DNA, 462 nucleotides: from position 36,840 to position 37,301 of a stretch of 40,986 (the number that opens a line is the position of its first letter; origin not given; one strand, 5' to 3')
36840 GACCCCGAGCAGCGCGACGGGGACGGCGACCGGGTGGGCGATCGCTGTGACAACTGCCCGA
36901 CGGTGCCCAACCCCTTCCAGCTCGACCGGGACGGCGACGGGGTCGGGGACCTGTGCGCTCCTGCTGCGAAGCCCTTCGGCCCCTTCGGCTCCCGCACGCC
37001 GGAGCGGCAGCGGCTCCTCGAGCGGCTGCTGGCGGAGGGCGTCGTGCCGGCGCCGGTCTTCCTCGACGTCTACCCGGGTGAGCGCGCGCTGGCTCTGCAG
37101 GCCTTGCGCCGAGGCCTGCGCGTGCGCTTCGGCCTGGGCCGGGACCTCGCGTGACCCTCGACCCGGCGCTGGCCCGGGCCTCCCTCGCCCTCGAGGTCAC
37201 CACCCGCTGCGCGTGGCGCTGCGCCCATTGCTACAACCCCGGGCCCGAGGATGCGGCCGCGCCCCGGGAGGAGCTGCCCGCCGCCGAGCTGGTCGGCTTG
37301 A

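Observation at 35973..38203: Radical SAM/SPASM maturase translationally coupled (GTGA) to a Cys-rich TSP3-repeat Ca-binding lipoprotein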

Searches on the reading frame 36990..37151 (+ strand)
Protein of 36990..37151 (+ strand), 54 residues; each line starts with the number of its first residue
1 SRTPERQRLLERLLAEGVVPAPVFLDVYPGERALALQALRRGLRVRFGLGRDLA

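Call 84: search_solved_structures(query=window:36990-37151:+, max_evalue=5)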
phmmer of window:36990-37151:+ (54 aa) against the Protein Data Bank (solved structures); distinct sequences matched with E-value up to 5: 1.
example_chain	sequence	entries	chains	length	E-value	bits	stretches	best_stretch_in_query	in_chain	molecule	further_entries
6vme_C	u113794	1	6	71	1.3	12.7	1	7-36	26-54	Vacuolar protein sorting-associated protein 37B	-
